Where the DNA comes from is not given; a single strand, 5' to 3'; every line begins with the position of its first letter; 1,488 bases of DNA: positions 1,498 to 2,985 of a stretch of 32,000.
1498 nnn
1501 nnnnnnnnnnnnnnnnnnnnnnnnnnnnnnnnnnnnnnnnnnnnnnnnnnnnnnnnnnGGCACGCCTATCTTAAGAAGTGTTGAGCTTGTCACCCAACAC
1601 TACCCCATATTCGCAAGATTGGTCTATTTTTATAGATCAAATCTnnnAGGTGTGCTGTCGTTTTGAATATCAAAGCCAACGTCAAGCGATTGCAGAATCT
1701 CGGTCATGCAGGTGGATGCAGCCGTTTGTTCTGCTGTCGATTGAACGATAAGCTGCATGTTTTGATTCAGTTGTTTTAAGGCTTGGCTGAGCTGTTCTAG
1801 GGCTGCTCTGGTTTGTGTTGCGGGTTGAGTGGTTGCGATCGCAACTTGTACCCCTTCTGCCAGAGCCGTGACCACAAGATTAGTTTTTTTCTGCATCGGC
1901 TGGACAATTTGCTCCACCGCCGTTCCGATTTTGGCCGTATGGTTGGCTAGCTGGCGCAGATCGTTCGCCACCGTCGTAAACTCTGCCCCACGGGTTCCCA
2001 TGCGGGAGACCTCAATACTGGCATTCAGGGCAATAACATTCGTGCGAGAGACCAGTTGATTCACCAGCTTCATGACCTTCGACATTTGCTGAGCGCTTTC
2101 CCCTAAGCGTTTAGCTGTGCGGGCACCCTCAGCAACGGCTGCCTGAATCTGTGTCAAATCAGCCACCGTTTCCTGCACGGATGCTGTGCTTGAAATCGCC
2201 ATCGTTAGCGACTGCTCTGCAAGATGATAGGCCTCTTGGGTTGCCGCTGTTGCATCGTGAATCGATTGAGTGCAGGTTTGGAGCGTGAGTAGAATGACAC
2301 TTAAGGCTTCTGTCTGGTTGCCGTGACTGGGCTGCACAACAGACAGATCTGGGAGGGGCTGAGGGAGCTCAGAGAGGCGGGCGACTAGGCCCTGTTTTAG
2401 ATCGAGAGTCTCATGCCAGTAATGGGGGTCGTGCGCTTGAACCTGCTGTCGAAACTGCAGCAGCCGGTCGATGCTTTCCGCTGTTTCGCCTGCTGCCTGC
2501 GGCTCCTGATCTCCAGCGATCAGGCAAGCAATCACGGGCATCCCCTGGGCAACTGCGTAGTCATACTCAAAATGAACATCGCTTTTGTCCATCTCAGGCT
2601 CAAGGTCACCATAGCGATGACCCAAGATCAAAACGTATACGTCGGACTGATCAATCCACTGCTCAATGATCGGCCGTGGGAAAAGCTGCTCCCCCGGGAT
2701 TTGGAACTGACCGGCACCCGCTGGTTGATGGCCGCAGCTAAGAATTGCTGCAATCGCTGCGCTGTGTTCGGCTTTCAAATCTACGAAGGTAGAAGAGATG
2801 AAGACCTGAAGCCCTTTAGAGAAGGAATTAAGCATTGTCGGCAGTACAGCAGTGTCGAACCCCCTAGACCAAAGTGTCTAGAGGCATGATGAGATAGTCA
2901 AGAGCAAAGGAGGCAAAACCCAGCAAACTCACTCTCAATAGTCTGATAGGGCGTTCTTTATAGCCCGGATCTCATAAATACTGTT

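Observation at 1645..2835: Cytoplasmic DUF4062-type domain fused to an MCP signalling domain, with no sensor, TM or HAMP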

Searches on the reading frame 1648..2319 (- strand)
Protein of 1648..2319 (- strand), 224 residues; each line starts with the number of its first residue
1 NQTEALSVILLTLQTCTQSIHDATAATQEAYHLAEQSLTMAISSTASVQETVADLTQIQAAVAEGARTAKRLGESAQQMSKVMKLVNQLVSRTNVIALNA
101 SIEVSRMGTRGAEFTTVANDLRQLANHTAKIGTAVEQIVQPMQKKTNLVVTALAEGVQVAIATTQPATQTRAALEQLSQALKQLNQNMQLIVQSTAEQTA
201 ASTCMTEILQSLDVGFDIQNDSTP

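Call 53: search_solved_structures(query=window:1648-2319:-, max_evalue=0.001, show_alignments=2)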
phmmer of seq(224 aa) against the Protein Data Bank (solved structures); distinct sequences matched with E-value up to 0.001: 13.
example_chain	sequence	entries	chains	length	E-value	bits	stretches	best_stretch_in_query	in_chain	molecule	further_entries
2ch7_A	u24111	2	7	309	2.1e-09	41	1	16-206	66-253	METHYL-ACCEPTING CHEMOTAXIS PROTEIN | Methyl-accepting chemotaxis protein 2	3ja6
3ja6_H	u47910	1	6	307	5.6e-09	39.6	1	16-206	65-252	Methyl-accepting chemotaxis protein 2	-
2ch7_B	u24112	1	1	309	5.8e-09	39.5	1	16-206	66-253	METHYL-ACCEPTING CHEMOTAXIS PROTEIN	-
6s18_A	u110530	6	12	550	9e-09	38.9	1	29-201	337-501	Aromatic acid chemoreceptor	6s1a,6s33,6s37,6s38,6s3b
4jpb_B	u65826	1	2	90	5.2e-08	36.4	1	71-139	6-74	Methyl-accepting chemotaxis protein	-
3ur1_C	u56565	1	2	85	7.6e-08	35.9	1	72-139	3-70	Methyl-accepting chemotaxis protein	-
1qu7_A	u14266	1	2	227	1e-07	35.5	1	66-191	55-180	METHYL-ACCEPTING CHEMOTAXIS PROTEIN I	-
3g6b_A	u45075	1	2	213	1.5e-07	34.9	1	55-210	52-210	Methyl-accepting chemotaxis protein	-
31cj_A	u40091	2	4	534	2.3e-07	34.3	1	36-198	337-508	Aerotaxis receptor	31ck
6s1k_E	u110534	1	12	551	2.6e-07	34.2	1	66-182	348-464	Methyl-accepting chemotaxis protein I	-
3g67_A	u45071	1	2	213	2.8e-07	34.1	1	55-209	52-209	Methyl-accepting chemotaxis protein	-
8c5v_I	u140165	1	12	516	3.4e-07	33.8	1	66-188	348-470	Methyl-accepting chemotaxis protein I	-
3zx6_A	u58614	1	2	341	3.4e-07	33.8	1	66-188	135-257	HAMP, METHYL-ACCEPTING CHEMOTAXIS PROTEIN I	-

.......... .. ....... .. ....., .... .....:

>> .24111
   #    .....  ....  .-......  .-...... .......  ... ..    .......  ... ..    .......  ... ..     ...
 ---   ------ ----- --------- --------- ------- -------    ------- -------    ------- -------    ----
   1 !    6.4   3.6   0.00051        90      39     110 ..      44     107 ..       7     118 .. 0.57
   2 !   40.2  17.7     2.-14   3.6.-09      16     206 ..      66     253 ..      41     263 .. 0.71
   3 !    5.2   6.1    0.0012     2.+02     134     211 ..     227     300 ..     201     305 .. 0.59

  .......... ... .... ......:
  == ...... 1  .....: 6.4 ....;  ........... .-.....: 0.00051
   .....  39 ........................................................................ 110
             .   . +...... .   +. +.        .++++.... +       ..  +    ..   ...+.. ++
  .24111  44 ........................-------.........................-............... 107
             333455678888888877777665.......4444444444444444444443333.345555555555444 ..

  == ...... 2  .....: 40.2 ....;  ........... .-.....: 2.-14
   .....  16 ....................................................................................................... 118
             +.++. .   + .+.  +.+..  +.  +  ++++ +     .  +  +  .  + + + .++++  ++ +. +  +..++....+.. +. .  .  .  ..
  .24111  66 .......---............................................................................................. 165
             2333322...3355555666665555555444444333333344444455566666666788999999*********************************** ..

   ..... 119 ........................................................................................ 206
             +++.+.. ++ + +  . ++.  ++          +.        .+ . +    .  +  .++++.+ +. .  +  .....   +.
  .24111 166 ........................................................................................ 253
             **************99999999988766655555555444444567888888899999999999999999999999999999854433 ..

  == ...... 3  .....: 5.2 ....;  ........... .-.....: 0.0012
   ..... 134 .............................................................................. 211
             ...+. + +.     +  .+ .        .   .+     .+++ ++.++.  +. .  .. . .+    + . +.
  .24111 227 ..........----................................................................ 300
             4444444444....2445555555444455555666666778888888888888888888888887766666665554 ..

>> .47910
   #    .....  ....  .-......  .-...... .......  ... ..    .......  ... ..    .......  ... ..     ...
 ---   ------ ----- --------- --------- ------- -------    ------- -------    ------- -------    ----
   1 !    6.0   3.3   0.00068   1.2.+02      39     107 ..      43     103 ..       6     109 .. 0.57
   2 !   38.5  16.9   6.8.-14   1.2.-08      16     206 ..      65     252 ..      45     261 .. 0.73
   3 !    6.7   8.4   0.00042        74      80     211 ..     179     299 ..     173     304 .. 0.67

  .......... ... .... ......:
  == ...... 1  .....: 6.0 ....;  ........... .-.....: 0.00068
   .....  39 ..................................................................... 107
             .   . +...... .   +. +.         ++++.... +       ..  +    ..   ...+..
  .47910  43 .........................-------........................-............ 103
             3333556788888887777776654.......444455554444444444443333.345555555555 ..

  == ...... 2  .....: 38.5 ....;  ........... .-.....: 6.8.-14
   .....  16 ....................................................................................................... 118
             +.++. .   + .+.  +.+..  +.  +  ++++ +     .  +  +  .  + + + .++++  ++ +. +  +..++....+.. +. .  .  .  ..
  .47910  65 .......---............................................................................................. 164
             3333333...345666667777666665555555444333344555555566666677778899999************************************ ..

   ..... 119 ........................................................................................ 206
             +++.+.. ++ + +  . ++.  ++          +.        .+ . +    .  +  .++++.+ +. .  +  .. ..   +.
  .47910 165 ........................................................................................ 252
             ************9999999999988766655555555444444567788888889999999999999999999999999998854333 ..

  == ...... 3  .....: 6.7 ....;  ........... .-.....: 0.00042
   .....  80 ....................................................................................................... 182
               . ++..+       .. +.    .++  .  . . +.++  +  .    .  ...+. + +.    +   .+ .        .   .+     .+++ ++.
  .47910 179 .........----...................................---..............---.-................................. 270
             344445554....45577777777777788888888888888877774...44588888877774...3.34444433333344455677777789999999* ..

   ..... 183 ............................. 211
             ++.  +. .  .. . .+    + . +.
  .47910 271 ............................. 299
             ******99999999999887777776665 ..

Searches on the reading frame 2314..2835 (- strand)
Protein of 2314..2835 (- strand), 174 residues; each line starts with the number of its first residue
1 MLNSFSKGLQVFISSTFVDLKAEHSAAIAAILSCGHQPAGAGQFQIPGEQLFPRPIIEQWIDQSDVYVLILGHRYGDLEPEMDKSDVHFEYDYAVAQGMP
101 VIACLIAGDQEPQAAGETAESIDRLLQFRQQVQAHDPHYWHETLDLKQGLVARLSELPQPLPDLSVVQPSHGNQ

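Call 52: search_solved_structures(query=window:2314-2835:-, max_evalue=1, show_alignments=4)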
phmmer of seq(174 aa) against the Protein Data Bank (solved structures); distinct sequences matched with E-value up to 1: 11.
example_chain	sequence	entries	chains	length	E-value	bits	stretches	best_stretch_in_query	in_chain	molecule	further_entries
10wc_A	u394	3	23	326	4.7e-12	49.4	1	6-114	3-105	KpSwz DUF4062 | KpSwz | KpSwz TIR/DUF4062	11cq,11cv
11gz_A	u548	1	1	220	0.17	15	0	8-101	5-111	Telomerase protein component 1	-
2mr6_A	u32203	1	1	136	0.85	12.7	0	80-112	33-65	De novo designed Protein OR462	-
6nxq_A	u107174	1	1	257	0.94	12.6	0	62-121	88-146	Triosephosphate isomerase, cytosolic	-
6nxx_A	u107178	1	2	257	0.95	12.6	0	62-121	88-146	Triosephosphate isomerase, cytosolic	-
6nxy_A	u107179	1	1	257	0.95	12.6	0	62-121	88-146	Triosephosphate isomerase, cytosolic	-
6nxs_A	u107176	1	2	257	0.95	12.6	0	62-121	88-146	Triosephosphate isomerase, cytosolic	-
6nxw_A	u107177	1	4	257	0.95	12.6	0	62-121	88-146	Triosephosphate isomerase, cytosolic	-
6nxr_A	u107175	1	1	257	0.96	12.6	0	62-121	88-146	Triosephosphate isomerase, cytosolic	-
4obt_A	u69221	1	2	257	0.96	12.6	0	62-121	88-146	Triosephosphate isomerase, cytosolic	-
5mq7_0A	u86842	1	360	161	0.99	12.5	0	102-161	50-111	6,7-dimethyl-8-ribityllumazine synthase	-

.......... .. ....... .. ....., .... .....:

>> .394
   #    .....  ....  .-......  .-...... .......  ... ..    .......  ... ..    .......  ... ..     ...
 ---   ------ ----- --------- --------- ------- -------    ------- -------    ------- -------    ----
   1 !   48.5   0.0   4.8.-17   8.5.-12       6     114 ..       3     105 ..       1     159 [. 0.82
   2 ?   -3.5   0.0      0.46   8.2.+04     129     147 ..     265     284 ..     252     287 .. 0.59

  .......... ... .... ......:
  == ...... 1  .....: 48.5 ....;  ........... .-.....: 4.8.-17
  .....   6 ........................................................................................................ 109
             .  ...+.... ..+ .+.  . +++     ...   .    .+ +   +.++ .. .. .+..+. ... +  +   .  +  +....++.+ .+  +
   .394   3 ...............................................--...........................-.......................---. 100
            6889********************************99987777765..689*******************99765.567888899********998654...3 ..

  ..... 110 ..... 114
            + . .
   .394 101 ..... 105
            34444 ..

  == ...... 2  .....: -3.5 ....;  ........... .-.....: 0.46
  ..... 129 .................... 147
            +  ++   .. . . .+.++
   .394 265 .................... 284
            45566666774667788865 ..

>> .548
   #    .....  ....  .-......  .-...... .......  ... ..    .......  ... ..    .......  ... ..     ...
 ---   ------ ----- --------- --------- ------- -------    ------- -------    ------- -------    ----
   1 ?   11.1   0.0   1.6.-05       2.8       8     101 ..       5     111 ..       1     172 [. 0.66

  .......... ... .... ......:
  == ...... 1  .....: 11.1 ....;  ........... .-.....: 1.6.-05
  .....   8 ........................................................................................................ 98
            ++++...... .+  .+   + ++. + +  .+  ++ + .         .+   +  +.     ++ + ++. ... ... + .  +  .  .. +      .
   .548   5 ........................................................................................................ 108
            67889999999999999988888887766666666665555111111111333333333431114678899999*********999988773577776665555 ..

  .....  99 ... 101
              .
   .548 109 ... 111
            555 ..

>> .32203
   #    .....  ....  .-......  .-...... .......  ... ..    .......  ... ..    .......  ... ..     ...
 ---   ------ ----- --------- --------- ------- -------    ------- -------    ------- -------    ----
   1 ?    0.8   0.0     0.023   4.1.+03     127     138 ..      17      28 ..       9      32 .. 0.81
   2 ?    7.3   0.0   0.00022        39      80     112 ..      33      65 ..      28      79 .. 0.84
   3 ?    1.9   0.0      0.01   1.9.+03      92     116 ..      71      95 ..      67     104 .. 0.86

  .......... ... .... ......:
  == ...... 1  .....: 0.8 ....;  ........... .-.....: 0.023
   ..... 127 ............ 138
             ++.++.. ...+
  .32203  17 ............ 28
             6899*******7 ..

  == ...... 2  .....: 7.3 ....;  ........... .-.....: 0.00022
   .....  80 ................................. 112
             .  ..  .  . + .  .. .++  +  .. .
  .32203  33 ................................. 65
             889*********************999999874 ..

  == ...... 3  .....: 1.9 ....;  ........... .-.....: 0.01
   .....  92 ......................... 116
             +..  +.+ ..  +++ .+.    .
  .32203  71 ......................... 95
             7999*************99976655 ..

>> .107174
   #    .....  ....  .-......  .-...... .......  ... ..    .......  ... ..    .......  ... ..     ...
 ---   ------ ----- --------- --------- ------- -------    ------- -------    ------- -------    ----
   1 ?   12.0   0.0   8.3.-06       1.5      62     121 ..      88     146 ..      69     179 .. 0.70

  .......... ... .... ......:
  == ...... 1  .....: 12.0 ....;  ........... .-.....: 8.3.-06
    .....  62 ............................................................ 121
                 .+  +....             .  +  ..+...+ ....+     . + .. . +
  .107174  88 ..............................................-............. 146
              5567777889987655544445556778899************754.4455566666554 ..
